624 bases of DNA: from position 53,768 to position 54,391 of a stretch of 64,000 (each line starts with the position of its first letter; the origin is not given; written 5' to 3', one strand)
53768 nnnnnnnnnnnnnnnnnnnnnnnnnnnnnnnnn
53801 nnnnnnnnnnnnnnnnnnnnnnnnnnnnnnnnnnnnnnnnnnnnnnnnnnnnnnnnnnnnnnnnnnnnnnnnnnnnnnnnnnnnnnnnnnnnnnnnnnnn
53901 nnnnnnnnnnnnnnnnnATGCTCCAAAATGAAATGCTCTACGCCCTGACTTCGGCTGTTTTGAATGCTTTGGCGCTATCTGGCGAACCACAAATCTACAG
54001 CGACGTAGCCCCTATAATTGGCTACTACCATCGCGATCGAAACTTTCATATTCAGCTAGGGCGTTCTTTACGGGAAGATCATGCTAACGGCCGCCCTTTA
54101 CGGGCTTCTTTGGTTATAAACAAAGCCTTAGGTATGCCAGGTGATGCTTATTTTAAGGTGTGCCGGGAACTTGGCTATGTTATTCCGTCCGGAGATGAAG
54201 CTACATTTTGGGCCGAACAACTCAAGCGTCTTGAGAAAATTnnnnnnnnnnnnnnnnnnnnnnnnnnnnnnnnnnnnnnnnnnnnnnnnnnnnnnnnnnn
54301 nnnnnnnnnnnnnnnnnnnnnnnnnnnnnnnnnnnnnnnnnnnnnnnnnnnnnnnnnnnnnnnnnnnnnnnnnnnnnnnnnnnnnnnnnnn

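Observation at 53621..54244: Protein carrying an RNAP alpha-CTD-like module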

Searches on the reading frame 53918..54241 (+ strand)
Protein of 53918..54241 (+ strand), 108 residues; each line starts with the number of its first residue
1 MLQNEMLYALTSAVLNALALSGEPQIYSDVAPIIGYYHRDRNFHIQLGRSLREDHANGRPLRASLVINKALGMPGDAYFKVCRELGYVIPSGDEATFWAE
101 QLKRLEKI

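Call 18: search_solved_structures(query=A2, max_evalue=10, show_alignments=3)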
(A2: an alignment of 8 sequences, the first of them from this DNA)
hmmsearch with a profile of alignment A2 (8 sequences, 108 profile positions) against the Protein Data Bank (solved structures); distinct sequences matched with E-value up to 10: 0.

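Call 28: search_protein_representatives(alignment_id=A2)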
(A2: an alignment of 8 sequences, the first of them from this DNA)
Query: 8 sequences, 108 profile positions. Proteins with E-value up to 0.001 (for the whole library): 435; up to 1e-10: 36; up to 1e-30: 5. The best 150 are listed.
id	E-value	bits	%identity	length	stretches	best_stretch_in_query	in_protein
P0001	2.5e-52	191.5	-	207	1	2-107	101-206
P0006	7.3e-51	186.8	-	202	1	2-106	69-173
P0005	9.1e-51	186.5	-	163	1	2-105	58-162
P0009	9.0e-41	154.3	-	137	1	2-106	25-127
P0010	4.6e-37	142.4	-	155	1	7-106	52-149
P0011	6.4e-26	106.5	-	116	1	4-105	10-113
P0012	9.0e-25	102.9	-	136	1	8-106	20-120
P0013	2.5e-24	101.4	-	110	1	10-105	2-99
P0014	1.7e-23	98.8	-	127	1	9-105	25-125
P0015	5.1e-23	97.2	-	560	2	20-91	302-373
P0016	8.2e-23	96.6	-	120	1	3-100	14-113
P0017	1.2e-21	92.8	-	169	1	9-105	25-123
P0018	4.2e-21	91.0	-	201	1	6-106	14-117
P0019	5.2e-21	90.7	-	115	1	6-106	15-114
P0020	1.4e-20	89.3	-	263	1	4-105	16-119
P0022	8.5e-19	83.6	-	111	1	6-105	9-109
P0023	9.7e-19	83.4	-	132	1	2-105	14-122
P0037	5.6e-12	61.7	-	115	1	14-106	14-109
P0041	7.4e-11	58.1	-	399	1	15-106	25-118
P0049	1.2e-09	54.2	-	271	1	3-106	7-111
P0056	3.2e-09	52.8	-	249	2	12-106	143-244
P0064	6.1e-09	51.9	-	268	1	14-105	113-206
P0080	2.7e-08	49.8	-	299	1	15-105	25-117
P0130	4.9e-07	45.8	-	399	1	21-105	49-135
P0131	4.9e-07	45.8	-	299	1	19-91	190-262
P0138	7.5e-07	45.2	-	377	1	14-105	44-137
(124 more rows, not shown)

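Call 31: search_protein_families(library=pfam, alignment_id=A3, max_evalue=0.01)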
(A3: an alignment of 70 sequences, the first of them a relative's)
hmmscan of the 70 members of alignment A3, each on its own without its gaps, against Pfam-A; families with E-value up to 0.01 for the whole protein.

A. member 1, P0009 (137 aa): 0 families

B. families by the number of members that match (of 70 scanned): 7 families
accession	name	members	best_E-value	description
PF21906.2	NrtR_WHD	2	4.5e-08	NrtR DNA-binding winged helix domain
PF01197.23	Ribosomal_L31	1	8.5e-27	Ribosomal protein L31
PF10387.14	DUF2442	1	5.9e-23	Protein of unknown function (DUF2442)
PF21834.1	DUF6894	1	0.00077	Domain of unknown function (DUF6894)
PF01035.26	DNA_binding_1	1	0.0048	6-O-methylguanine DNA methyltransferase, DNA binding domain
PF11698.14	V-ATPase_H_C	1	0.0067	V-ATPase subunit H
PF16334.10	DUF4964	1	0.007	Domain of unknown function (DUF4964)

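Call 34: find_related_loci(query=A2, collection=viral_contigs, flank=6000)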
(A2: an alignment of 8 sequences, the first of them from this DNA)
Query A2 (108 aa) in viral_contigs; peptide patterns used: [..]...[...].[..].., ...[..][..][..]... (x = any residue, [..] = any of these).
12 stretches matched a pattern; 1 encode a relative of the query (tblastn E <= 1e-3); 1 distinct loci.
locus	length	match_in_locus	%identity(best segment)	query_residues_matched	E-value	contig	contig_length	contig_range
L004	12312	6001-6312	70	2-105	2e-48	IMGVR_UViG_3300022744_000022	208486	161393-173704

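Call 39: predict_structure(alignment_id=A2)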
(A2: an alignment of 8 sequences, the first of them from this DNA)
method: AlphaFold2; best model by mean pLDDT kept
length: 108 residues; sequences in the alignment: 8
mean_pLDDT: 94.2   pTM: 0.85
mean pLDDT of the five models: 94.2, 68.5, 64.2, 61.7, 59.8
residues with pLDDT >= 90: 97; 70-90: 11; 50-70: 0; < 50: 0
segments of 3 or more residues with pLDDT < 50: none
pLDDT, mean of each block of 10 residues (from residue 1): 90 96 95 91 95 96 97 95 96 95 89
secondary structure, 60 per line:
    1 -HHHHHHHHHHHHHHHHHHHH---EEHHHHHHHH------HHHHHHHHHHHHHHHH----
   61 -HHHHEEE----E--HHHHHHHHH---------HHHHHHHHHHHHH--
elements in order: H2-21 H27-34 H41-56 H62-65 E66-68 H76-84 H94-106

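Call 41: list_cluster_members(proteins=[P0011, P0012, P0013, P0015, P0016, P0018, P0020, P0022, P0041, P0049])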
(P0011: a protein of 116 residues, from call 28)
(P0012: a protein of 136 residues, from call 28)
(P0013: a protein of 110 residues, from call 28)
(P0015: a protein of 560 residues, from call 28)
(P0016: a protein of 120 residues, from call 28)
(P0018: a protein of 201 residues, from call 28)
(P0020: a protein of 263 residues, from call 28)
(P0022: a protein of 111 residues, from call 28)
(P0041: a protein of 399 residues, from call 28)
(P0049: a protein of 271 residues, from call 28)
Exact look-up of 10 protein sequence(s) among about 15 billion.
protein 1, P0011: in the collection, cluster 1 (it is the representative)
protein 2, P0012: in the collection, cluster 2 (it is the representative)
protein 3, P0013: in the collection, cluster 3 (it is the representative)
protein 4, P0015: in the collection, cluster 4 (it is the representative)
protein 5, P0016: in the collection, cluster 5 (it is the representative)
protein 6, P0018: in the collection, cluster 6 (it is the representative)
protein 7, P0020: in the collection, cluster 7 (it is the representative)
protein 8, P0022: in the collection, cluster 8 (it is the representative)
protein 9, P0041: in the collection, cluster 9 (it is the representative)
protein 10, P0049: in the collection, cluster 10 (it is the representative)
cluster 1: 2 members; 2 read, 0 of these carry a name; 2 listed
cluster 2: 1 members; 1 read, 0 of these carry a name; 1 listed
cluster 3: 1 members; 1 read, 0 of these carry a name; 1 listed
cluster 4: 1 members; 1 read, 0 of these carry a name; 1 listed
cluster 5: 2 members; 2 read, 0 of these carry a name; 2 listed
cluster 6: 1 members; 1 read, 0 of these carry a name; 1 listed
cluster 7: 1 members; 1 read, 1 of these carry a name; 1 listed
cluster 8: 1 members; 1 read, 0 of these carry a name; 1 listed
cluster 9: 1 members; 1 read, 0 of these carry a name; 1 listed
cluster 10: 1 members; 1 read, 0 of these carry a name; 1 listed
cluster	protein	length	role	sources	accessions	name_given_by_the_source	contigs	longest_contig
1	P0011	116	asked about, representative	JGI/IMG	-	-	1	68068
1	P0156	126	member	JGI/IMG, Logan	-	-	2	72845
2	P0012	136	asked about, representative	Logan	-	-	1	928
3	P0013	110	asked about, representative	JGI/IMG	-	-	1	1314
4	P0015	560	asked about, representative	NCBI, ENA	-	-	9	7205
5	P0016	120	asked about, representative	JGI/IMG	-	-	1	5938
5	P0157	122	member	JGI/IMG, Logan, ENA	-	-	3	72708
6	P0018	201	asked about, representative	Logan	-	-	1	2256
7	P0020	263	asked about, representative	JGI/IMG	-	hypothetical protein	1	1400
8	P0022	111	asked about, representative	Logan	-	-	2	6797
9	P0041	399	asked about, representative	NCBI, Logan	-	-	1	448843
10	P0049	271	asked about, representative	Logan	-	-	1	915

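Call 42: search_protein_families(library=pfam, proteins=[P0015, P0041, P0020, P0049, P0056, P0064, P0080, P0130, P0131, P0138], max_evalue=0.1)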
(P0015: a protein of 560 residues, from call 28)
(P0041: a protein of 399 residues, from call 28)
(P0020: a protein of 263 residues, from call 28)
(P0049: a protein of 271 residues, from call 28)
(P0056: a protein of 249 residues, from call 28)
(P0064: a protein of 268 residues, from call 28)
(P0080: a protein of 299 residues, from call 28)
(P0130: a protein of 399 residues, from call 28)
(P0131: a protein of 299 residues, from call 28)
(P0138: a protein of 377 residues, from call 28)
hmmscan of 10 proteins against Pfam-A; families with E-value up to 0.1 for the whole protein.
P0015 (560 aa): 1 family
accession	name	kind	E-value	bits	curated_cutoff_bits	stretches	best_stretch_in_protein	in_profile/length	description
PF21906.2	NrtR_WHD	-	4.5e-08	33.6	27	1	165-228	5-60/61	NrtR DNA-binding winged helix domain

P0041 (399 aa): 1 family
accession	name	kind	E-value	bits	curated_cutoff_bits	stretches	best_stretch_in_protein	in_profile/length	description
PF02912.23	Phe_tRNA-synt_N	-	0.073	13.5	22.3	0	222-273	3-63/69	Aminoacyl tRNA synthetase class II, N-terminal domain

P0020 (263 aa): 1 family
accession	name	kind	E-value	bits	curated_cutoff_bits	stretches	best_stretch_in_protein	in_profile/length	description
PF07282.18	Cas12f1-like_TNB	-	0.022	15.4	26.3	1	123-185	14-53/60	Cas12f1-like, TNB domain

P0049 (271 aa): 0 families

P0056 (249 aa): 2 families
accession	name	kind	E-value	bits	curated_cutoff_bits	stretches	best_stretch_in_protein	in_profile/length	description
PF01035.26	DNA_binding_1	-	0.036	14.3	27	0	140-172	4-35/81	6-O-methylguanine DNA methyltransferase, DNA binding domain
PF01381.28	HTH_3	-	0.062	13.8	23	0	22-40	4-22/55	Helix-turn-helix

P0064 (268 aa): 0 families

P0080 (299 aa): 0 families

P0130 (399 aa): 0 families

P0131 (299 aa): 1 family
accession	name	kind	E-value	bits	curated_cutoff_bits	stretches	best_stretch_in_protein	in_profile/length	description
PF21906.2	NrtR_WHD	-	1.1e-05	25.9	27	1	58-122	4-60/61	NrtR DNA-binding winged helix domain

P0138 (377 aa): 0 families

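Call 54: search_solved_structures(query=A5, max_evalue=10, show_alignments=3)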
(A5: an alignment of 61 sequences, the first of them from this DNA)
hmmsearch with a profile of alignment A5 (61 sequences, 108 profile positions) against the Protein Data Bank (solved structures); distinct sequences matched with E-value up to 10: 1.
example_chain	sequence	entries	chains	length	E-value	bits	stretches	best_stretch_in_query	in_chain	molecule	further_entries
4uz2_A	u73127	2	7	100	0.83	13.1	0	73-90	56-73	CELL WALL-BINDING ENDOPEPTIDASE-RELATED PROTEIN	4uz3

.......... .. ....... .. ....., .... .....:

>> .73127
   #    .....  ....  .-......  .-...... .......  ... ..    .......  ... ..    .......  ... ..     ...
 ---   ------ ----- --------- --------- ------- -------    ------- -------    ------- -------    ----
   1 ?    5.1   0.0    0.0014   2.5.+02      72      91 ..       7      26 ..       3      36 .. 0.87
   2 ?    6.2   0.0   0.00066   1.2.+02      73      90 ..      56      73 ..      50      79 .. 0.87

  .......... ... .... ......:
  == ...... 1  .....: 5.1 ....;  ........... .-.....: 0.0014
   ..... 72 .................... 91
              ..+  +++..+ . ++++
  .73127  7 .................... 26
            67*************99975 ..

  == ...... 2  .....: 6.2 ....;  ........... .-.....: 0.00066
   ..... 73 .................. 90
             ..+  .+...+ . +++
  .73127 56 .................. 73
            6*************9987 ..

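Call 59: find_related_loci(query=A2, collection=genome_contigs, flank=5000)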
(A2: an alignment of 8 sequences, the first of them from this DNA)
Query A2 (108 aa) in genome_contigs; peptide patterns used: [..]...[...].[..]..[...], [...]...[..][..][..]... (x = any residue, [..] = any of these).
14 stretches matched a pattern, but none encodes a relative of the query by tblastn (E <= 1e-3).

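Call 71: fold_search(model_id=the predicted structure, library=viral)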
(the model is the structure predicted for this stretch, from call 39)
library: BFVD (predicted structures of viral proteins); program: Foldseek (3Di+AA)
matches with E <= 10: 30; with E <= 0.001: 2
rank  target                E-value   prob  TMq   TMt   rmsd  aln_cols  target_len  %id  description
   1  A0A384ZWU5            3.4e-04  1.00  0.78  0.70   3.1       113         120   18  Uncharacterized protein [Dickeya phage vB_DsoM_JA13]
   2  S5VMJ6                6.5e-04  1.00  0.79  0.74   2.7       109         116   17  Uncharacterized protein [Pseudomonas phage PaBG]
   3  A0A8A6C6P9            1.0e-03  1.00  0.81  0.65   2.7       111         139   15  (no name in the UniProt tables at hand)
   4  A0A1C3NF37            1.5e-03  1.00  0.78  0.66   3.6       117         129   20  (no name in the UniProt tables at hand)
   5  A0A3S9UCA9            4.0e-02  1.00  0.75  0.61   3.5       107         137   19  (no name in the UniProt tables at hand)
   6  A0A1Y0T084            5.0e-02  1.00  0.76  0.28   2.8       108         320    9  Uncharacterized protein [Pseudomonas phage Noxifer]
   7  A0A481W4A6            2.9e+00  0.35  0.62  0.42   4.7       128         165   12  Uncharacterized protein [Pseudomonas phage Psa21]
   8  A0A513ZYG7            3.8e+00  0.02  0.18  0.19  13.7       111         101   14  Uncharacterized protein [Pantoea phage vB_PagM_AAM37]
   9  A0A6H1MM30            4.3e+00  0.04  0.29  0.25  15.0       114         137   15  (no name in the UniProt tables at hand)
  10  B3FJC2                4.8e+00  0.30  0.59  0.24   3.9       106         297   14  Uncharacterized protein [Pseudomonas phage 201phi2-1]
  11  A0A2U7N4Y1            5.1e+00  0.03  0.25  0.18  14.2       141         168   11  Uncharacterized protein [Pseudomonas phage PspYZU05]
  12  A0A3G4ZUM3            5.8e+00  0.15  0.52  0.46   4.2       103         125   14  Methylated-DNA-[protein]-cysteine S-methyltransferase DNA binding domain-containing protein [Edafosvirus sp.]
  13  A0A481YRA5            5.8e+00  0.04  0.31  0.28  12.8       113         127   12  Uncharacterized protein [Marseillevirus LCMAC101]
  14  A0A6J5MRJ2            6.1e+00  0.03  0.25  0.19  15.0       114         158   17  Uncharacterized protein [uncultured Caudovirales phage]
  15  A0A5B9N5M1            6.5e+00  0.06  0.22  0.16   7.7        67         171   18  Uncharacterized protein [Proteus phage Saba]
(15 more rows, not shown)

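Call 75: search_dna_similar(query=P0023, collection=phages, mode=protein, max_evalue=0.01, max_rows=15)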
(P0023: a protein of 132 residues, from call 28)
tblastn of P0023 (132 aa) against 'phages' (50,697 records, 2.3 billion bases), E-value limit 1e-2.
No match.

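Call 76: search_dna_similar(query=P0037, collection=phages, mode=protein, max_evalue=0.01, max_rows=15)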
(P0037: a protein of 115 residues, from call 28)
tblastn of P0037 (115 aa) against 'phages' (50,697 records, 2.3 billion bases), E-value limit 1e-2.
Records with a match: 1; places in all: 1; records where one place covers at least 80% of the query: 1.
Best place of each record, by identity: <60% 1.
By first word of the organism name: Phage 1.
By host as written in the record: - 1.
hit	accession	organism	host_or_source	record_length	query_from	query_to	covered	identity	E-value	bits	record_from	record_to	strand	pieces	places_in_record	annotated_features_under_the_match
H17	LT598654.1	Phage NCTB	surface water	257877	11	113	90%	27.4%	2e-4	45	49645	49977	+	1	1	hypothetical protein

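Call 77: find_encoding_contigs(protein=P0156, flank=8000, max_places=2)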
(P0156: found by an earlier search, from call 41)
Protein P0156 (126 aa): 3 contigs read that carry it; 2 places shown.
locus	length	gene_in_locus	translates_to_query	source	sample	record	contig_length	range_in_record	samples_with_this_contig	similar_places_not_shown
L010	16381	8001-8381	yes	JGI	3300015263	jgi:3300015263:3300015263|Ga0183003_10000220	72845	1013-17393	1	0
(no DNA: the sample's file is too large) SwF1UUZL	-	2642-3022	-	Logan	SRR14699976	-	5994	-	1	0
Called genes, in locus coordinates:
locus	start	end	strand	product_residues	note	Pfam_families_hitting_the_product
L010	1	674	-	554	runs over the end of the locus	PF05731:TROVE (faint), PF25045:vWA_Ro60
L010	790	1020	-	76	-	-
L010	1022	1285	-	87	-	-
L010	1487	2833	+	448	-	PF25856:MPN635_N (weak)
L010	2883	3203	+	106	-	-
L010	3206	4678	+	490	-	-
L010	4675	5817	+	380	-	PF26125:AcrVA2-like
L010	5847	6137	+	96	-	-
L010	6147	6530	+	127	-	-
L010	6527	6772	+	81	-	-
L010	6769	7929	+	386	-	-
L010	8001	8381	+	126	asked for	-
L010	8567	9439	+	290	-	PF03747:ADP_ribosyl_GH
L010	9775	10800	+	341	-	PF01979:Amidohydro_1 (weak)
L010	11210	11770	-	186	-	-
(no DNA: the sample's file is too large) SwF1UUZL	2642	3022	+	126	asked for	-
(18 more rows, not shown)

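Call 78: find_encoding_contigs(protein=P0041, flank=8000, max_places=2)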
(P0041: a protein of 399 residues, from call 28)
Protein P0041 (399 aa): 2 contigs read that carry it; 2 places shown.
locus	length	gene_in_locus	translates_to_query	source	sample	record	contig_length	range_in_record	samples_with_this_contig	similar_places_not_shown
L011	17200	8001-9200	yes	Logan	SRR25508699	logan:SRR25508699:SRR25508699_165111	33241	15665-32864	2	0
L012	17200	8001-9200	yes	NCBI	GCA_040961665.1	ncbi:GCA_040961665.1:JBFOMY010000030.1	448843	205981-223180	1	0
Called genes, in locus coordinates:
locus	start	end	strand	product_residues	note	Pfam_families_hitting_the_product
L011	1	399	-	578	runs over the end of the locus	PF24146:K1-lyase_C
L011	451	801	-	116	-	-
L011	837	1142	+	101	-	-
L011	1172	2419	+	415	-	-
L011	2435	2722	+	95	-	-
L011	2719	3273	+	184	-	-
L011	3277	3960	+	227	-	-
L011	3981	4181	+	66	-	-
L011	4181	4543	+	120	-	-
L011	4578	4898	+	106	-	-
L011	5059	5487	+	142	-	-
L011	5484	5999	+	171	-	PF01467:CTP_transf_like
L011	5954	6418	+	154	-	-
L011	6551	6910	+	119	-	-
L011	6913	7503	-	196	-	-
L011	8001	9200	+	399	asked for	-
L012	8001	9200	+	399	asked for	-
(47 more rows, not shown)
